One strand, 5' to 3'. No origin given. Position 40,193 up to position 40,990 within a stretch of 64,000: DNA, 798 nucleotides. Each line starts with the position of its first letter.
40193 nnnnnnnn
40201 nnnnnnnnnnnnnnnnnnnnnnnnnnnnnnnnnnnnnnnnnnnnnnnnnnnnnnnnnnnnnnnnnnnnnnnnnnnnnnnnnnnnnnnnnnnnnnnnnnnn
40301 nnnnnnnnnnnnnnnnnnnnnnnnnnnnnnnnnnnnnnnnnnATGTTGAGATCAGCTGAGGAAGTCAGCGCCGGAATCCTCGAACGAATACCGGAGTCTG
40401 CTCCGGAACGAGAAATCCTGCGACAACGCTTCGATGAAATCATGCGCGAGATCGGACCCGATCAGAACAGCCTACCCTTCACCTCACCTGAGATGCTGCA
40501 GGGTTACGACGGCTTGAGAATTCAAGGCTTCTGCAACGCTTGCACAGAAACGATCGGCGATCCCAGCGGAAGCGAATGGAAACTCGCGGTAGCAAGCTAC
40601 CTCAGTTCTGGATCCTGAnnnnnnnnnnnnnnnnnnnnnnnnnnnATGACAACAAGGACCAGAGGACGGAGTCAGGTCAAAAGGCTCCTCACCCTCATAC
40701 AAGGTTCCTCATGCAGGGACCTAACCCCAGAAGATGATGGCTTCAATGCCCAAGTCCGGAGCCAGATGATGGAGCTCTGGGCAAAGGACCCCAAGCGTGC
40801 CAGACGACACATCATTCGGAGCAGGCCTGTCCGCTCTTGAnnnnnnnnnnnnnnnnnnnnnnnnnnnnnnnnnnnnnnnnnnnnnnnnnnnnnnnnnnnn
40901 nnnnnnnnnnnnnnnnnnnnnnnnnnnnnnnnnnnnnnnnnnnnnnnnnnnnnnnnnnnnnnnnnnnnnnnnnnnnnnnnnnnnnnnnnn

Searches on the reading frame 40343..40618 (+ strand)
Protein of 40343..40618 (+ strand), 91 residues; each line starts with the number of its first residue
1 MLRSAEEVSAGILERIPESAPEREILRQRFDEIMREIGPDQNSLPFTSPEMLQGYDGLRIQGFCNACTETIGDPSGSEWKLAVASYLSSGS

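Call 28: search_protein_families(library=padloc, proteins=[window:40343-40618:+], max_evalue=0.01)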
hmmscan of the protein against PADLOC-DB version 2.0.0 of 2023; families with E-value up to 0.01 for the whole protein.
window:40343-40618:+ (91 aa): 0 families

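Call 29: search_protein_families(library=ncbifam, proteins=[window:40343-40618:+], max_evalue=0.01)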
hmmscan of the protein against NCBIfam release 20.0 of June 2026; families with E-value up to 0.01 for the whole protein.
window:40343-40618:+ (91 aa): 0 families

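Call 52: search_protein_families(library=pfam, proteins=[window:40343-40618:+], max_evalue=1)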
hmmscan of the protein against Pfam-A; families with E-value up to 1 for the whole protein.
window:40343-40618:+ (91 aa): 0 families

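Call 76: predict_structure(protein=window:40343-40618:+)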
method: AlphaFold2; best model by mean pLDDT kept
length: 91 residues; sequences in the alignment: 1
mean_pLDDT: 65.5   pTM: 0.51
mean pLDDT of the five models: 65.5, 63.6, 56.8, 55.8, 52.1
residues with pLDDT >= 90: 0; 70-90: 28; 50-70: 61; < 50: 2
segments of 3 or more residues with pLDDT < 50: none
pLDDT, mean of each block of 10 residues (from residue 1): 65 74 76 67 57 60 70 64 59 40
secondary structure, 60 per line:
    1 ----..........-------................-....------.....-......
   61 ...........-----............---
elements in order: H5-14 H22-37 H39-42 H49-53 H55-71 H77-88

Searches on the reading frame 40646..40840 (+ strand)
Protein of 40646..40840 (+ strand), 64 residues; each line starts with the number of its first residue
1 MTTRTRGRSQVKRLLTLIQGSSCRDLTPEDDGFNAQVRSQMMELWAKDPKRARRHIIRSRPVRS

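Call 52: search_protein_families(library=pfam, proteins=[window:40646-40840:+], max_evalue=1)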
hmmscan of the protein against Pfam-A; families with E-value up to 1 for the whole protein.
window:40646-40840:+ (64 aa): 0 families

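Call 75: predict_structure(protein=window:40646-40840:+)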
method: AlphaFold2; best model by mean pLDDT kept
length: 64 residues; sequences in the alignment: 1
mean_pLDDT: 69.9   pTM: 0.49
mean pLDDT of the five models: 69.9, 64.7, 61.3, 56.6, 50.8
residues with pLDDT >= 90: 0; 70-90: 35; 50-70: 24; < 50: 5
segments of 3 or more residues with pLDDT < 50: 1-4
pLDDT, mean of each block of 10 residues (from residue 1): 52 71 60 77 85 79 56
secondary structure, 60 per line:
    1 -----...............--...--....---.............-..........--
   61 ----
elements in order: H6-20 H28-31 H35-47 H49-58

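Call 78: fold_search(model_id=the predicted structure, library=pdb)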
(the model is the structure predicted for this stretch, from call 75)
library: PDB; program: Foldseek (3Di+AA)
matches with E <= 10: 99; with E <= 0.001: 0
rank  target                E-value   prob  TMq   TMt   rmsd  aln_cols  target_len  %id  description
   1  6k6a_C                1.9e+00  0.20  0.34  0.36   9.8        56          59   11  Application of anti-helix antibodies in protein structure determination (8188cys-3LRHcys) (released 2019-08-14)
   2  6k3m_H                2.2e+00  0.20  0.33  0.34   6.0        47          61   11  Application of anti-helix antibodies in protein structure determination (8189-3LRH) (released 2019-08-14)
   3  9nkn_B                2.2e+00  0.18  0.32  0.35   6.7        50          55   12  Coevolved affibody pair A2B2 (released 2026-02-04)
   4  5h77_H                2.2e+00  0.18  0.34  0.27   7.3        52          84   15  Crystal structure of the PKA-protein A fusion protein (released 2017-06-28)
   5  4wwi_C                2.4e+00  0.15  0.30  0.34   6.3        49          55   14  Crystal structure of the C domain of staphylococcal protein A in complex with the Fc fragment of human IgG at 2.3 Angs (released 2015-07-15)
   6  4zmd_B                2.4e+00  0.15  0.30  0.34   7.3        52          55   13  C domain of staphylococcal protein A mutant - Q9W (released 2015-07-15)
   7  9nkq_A                2.7e+00  0.18  0.35  0.39   7.2        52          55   12  Coevolved affibody pair A6B6 (released 2026-02-04)
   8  6k65_A                2.7e+00  0.18  0.35  0.37   6.3        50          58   12  Application of anti-helix antibodies in protein structure determination (9014-1P4B) (released 2019-08-14)
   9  6krv_D                2.7e+00  0.16  0.33  0.39   6.2        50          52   12  Crystal structure of mouse IgG2b Fc complexed with B domain of Protein A (released 2020-01-22)
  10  5efw_B                2.7e+00  0.15  0.33  0.37   7.7        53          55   13  Crystal structure of LOV2-Zdk1 - the complex of oat LOV2 and the affibody protein Zdark1 (released 2016-07-20)
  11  9nkr_A                2.7e+00  0.15  0.34  0.37   8.7        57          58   12  Coevolved affibody pair A7B7 (released 2026-02-04)
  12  9nkn_A                2.9e+00  0.16  0.34  0.38   6.3        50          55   12  Coevolved affibody pair A2B2 (released 2026-02-04)
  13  4wwi_B                2.9e+00  0.16  0.33  0.36   5.7        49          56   12  Crystal structure of the C domain of staphylococcal protein A in complex with the Fc fragment of human IgG at 2.3 Angs (released 2015-07-15)
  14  8da4_E                3.1e+00  0.18  0.37  0.42   7.4        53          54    9  Coevolved affibody-Z domain pair LL1.c2 (released 2023-07-26)
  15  5u4y_C                3.1e+00  0.16  0.34  0.39   5.7        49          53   12  IgG Fc bound to 3 helix of the B-domain from Protein A (released 2017-05-17)
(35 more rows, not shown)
